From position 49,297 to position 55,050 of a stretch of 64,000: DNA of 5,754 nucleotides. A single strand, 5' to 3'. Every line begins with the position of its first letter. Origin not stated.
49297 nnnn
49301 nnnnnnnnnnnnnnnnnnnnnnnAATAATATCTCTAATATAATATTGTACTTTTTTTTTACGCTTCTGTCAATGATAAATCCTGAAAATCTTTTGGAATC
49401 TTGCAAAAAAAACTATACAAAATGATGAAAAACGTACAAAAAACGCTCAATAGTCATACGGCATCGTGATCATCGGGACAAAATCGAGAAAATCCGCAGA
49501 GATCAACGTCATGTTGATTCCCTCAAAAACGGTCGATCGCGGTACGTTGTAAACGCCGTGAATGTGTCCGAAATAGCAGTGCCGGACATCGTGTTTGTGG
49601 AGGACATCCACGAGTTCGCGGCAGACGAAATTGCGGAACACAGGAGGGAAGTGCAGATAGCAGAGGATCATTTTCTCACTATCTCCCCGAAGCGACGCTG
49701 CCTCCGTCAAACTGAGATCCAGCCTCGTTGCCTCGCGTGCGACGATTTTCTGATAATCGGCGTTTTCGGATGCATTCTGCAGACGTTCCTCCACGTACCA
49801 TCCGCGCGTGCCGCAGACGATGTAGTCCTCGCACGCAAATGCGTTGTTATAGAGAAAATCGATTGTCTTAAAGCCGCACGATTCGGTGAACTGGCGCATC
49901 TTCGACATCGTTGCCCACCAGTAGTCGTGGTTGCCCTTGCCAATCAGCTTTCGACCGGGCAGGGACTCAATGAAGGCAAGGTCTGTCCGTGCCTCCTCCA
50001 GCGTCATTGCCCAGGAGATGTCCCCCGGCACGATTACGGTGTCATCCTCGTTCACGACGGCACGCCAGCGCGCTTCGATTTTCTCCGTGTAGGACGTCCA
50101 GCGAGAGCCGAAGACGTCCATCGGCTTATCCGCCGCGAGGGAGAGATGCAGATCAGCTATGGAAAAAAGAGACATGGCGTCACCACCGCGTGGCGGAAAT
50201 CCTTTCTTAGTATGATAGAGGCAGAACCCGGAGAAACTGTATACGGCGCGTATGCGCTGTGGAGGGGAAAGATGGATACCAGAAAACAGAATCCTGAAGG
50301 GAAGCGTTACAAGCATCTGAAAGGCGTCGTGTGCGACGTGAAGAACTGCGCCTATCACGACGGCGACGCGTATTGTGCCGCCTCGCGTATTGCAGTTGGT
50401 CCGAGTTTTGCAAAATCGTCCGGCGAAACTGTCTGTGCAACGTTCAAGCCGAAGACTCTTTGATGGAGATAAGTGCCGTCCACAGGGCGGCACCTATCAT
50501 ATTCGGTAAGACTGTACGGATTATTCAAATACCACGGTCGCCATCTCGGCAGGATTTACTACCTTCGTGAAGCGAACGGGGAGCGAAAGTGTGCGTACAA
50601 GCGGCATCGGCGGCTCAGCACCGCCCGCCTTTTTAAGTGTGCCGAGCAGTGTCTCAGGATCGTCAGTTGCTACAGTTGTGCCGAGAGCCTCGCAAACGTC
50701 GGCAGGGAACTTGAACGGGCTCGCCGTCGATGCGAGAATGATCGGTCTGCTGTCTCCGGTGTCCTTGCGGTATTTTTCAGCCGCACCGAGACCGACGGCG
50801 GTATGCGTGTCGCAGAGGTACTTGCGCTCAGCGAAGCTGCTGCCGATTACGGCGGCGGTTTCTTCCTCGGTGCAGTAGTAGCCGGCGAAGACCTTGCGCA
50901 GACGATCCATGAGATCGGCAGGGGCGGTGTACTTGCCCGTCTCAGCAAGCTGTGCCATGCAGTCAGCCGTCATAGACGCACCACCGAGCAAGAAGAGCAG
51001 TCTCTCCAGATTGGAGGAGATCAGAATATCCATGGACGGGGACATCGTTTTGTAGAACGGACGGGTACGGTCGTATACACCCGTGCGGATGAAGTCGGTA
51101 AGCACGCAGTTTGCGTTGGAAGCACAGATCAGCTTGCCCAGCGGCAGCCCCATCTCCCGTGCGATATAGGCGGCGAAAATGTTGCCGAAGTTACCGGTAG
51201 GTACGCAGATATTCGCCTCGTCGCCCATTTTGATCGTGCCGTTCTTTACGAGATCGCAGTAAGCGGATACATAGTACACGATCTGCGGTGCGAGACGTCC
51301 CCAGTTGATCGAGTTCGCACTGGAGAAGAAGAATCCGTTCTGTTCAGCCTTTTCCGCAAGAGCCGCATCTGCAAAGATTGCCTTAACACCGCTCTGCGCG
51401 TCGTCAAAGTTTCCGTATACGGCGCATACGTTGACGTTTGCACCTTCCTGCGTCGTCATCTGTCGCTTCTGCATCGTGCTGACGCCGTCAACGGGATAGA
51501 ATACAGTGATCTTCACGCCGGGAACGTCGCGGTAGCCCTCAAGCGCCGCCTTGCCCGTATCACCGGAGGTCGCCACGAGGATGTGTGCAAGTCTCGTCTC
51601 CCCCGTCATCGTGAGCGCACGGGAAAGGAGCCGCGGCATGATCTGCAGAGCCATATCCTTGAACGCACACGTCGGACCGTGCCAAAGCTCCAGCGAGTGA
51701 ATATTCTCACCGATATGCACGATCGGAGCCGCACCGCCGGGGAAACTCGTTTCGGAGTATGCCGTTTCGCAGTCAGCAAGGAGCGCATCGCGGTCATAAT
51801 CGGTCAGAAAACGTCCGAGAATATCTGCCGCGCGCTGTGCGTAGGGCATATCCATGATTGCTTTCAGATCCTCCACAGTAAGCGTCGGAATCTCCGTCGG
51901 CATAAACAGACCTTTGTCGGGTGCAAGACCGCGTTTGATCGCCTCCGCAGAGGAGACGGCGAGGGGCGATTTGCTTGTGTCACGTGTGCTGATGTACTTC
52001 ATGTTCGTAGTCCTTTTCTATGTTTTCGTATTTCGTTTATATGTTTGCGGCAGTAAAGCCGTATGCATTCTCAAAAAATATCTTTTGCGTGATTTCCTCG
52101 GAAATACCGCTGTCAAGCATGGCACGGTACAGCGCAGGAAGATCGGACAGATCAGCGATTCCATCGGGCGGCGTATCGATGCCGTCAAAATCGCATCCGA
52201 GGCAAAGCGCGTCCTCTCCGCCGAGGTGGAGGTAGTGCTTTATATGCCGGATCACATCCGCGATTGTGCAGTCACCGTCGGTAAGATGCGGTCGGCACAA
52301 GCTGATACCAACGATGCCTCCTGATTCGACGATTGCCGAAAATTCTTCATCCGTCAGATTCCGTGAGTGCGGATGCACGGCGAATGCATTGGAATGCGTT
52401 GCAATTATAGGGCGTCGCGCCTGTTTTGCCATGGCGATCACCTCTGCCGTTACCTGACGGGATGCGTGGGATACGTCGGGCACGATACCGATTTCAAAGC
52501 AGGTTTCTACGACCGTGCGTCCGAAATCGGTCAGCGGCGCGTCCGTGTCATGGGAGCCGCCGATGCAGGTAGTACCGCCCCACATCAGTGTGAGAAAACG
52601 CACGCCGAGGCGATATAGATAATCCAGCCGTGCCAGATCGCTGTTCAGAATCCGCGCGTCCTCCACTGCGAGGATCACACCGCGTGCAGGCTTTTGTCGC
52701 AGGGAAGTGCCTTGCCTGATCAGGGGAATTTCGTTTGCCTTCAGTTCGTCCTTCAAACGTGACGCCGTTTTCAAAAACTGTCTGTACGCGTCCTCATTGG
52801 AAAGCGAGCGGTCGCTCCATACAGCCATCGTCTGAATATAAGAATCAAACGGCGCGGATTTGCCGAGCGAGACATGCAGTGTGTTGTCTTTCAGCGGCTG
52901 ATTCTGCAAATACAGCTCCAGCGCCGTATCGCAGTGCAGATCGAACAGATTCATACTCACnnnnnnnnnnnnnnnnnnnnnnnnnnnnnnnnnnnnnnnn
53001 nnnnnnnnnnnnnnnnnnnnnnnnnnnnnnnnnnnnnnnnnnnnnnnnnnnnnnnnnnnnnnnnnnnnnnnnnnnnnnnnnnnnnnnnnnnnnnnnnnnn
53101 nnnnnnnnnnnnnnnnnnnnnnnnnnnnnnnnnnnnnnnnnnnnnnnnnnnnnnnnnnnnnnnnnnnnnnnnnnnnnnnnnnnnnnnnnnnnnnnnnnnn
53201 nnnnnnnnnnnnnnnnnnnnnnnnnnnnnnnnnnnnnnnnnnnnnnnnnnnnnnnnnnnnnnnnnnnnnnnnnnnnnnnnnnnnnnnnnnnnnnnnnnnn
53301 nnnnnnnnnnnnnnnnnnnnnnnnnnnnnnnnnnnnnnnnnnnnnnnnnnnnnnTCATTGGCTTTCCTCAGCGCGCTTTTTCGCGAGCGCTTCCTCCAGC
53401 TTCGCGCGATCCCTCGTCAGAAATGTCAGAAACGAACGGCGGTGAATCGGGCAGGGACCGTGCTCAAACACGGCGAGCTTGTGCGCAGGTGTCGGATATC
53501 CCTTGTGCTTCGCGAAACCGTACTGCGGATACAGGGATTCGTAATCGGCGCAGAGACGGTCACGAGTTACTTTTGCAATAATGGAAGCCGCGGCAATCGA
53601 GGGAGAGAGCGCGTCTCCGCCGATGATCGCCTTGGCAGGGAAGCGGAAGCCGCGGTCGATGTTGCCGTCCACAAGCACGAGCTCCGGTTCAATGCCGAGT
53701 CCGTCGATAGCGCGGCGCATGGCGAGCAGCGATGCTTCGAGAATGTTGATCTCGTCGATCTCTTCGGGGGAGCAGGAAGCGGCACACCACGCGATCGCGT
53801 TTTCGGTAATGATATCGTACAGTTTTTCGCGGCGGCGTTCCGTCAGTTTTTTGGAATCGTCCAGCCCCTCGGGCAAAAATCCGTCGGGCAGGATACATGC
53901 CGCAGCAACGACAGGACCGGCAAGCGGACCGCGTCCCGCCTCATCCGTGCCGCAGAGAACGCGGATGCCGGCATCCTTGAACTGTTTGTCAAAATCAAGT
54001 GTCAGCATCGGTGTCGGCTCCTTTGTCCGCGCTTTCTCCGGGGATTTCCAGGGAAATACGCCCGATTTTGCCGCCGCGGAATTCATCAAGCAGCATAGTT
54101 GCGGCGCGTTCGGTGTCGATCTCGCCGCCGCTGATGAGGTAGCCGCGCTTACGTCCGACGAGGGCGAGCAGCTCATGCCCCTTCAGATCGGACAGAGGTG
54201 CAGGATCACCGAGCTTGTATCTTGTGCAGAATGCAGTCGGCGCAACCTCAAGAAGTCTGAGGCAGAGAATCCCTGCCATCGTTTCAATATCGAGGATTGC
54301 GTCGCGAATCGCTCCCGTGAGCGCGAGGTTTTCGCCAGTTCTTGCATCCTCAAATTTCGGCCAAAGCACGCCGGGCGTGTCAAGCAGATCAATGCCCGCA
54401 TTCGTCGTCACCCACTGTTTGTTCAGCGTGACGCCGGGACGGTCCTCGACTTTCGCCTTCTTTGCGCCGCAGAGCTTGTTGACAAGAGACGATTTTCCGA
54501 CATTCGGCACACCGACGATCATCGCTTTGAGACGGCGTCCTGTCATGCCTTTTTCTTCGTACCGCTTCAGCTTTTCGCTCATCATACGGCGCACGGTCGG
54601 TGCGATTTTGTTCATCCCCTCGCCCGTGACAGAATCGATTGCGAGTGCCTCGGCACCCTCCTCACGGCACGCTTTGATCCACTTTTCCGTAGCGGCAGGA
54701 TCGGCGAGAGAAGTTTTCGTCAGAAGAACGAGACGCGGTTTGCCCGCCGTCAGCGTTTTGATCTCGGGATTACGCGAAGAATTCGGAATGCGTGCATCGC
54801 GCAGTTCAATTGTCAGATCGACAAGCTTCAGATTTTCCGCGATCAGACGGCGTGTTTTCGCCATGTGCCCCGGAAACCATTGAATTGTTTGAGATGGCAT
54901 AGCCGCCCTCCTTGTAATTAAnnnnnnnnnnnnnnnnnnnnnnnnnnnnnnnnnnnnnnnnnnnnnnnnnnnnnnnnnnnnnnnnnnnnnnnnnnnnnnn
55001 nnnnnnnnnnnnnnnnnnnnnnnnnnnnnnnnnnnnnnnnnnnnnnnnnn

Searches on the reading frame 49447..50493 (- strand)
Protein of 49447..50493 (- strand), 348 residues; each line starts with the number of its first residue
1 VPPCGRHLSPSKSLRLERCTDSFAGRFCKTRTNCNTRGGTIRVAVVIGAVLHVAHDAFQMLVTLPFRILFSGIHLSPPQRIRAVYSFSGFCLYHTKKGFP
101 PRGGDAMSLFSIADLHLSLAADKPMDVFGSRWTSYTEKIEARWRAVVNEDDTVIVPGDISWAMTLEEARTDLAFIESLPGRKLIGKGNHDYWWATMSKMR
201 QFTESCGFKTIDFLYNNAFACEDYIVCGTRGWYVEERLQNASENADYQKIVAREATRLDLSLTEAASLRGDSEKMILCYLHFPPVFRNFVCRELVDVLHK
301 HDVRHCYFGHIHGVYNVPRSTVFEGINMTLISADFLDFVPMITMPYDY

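Call 8: search_protein_families(library=pfam, proteins=[window:49447-50493:-], max_evalue=0.001)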
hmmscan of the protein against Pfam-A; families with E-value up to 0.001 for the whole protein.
window:49447-50493:- (348 aa): 1 family
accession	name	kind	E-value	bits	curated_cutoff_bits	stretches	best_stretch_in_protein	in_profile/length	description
PF00149.33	Metallophos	-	3.1e-06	28.2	21.5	1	112-312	6-189/191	Calcineurin-like phosphoesterase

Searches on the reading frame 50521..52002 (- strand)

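Call 27: search_protein_families(library=ncbifam, proteins=[window:50521-52002:-], max_evalue=0.00001)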
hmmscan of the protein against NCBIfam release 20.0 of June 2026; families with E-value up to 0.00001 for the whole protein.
window:50521-52002:- (493 aa): 1 family
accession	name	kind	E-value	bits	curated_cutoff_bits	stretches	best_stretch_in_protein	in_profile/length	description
TIGR00260.1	thrC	equivalog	2e-69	234.4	167.1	1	79-443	20-335/340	threonine synthase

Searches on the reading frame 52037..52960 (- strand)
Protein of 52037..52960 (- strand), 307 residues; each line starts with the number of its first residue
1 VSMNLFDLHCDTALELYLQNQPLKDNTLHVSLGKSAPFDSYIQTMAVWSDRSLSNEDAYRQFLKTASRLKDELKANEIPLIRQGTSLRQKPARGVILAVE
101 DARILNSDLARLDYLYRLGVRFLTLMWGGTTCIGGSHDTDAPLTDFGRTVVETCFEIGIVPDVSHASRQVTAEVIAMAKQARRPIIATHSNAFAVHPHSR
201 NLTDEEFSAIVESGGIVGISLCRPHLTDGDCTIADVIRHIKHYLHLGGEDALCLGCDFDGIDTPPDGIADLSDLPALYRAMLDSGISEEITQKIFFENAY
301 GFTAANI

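Call 27: search_protein_families(library=ncbifam, proteins=[window:52037-52960:-], max_evalue=0.00001)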
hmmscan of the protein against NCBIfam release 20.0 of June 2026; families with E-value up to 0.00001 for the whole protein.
window:52037-52960:- (307 aa): 0 families

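Call 29: search_protein_families(library=pfam, proteins=[window:52037-52960:-], max_evalue=0.001)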
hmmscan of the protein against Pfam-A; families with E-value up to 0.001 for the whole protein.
window:52037-52960:- (307 aa): 1 family
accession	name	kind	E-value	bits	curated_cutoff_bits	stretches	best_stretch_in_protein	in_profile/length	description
PF01244.27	Peptidase_M19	-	2.8e-65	221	26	1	3-300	6-314/319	Membrane dipeptidase (Peptidase family M19)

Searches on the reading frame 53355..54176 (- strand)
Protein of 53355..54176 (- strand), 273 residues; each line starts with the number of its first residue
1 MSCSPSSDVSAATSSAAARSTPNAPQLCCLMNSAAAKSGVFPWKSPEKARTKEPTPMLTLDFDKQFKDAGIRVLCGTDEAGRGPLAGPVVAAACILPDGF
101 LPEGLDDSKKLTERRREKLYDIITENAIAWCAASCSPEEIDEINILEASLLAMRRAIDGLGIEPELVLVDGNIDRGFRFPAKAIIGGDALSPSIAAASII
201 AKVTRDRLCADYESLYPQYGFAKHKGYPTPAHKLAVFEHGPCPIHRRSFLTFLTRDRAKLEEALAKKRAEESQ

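Call 29: search_protein_families(library=pfam, proteins=[window:53355-54176:-], max_evalue=0.001)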
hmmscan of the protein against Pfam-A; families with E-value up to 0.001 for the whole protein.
window:53355-54176:- (273 aa): 1 family
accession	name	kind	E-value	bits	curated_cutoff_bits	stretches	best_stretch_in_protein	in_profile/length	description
PF01351.25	RNase_HII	-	4.3e-40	138.2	25.8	1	75-251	1-198/199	Ribonuclease HII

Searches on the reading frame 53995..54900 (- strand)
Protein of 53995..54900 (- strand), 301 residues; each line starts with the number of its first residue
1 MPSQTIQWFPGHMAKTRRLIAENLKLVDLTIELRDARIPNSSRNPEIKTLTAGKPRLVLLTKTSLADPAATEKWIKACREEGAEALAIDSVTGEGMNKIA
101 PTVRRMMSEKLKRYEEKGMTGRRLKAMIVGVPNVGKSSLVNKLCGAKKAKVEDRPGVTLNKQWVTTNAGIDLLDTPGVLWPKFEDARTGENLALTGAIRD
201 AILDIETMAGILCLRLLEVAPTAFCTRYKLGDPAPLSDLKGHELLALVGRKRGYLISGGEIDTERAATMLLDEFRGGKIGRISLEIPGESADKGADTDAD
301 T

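Call 27: search_protein_families(library=ncbifam, proteins=[window:53995-54900:-], max_evalue=0.00001)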
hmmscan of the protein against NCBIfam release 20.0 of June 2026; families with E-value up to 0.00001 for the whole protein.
window:53995-54900:- (301 aa): 14 families
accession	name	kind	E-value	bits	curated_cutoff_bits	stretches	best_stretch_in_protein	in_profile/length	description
TIGR03596.1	GTPase_YlqF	equivalog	1.9e-95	319.4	208.2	1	6-285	1-276/276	ribosome biogenesis GTPase YlqF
TIGR03594.1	GTPase_EngA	equivalog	2e-13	50.1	306.7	1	69-178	122-233/432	ribosome biogenesis GTPase Der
NF000908.1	PRK00089.1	equivalog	4.5e-13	49.1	237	1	126-182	6-65/291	GTPase Era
TIGR00231.1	small_GTP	domain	2.5e-11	43.6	42.5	1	124-177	4-62/164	GTP-binding protein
TIGR03597.1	GTPase_YqeH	equivalog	2.5e-10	40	297.4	1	41-179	79-216/361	ribosome biogenesis GTPase YqeH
NF007071.0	PRK09518.1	equivalog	1.4e-09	37.1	953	1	125-161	273-309/706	bifunctional cytidylate kinase/GTPase Der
NF002828.0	PRK03003.1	equivalog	1.6e-09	36.9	631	1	121-161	38-78/477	ribosome biogenesis GTPase Der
NF003661.0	PRK05291.1-3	equivalog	2.9e-09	36.8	380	0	124-177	217-273/448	tRNA uridine-5-carboxymethylaminomethyl(34) synthesis GTPase MnmE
TIGR00436.1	era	equivalog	6.1e-09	35.6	116.25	1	125-207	2-82/270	GTPase Era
TIGR03598.1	GTPase_YsxC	equivalog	2.1e-08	34.1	124.45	1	125-184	20-80/186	ribosome biogenesis GTP-binding protein YihA/YsxC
NF003255.0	PRK04213.1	equivalog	2.9e-07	30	164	1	122-178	8-62/204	GTP-binding protein EngB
TIGR03918.1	GTP_HydF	equivalog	5.2e-07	28.8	325.55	0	120-177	4-65/392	[FeFe] hydrogenase H-cluster maturation GTPase HydF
TIGR00450.1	mnmE_trmE_thdF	equivalog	1.9e-06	27.2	252.6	1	116-178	204-267/446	tRNA uridine-5-carboxymethylaminomethyl(34) synthesis GTPase MnmE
TIGR00437.1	feoB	equivalog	4.3e-06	25.7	315.65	1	130-178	1-51/594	ferrous iron transport protein B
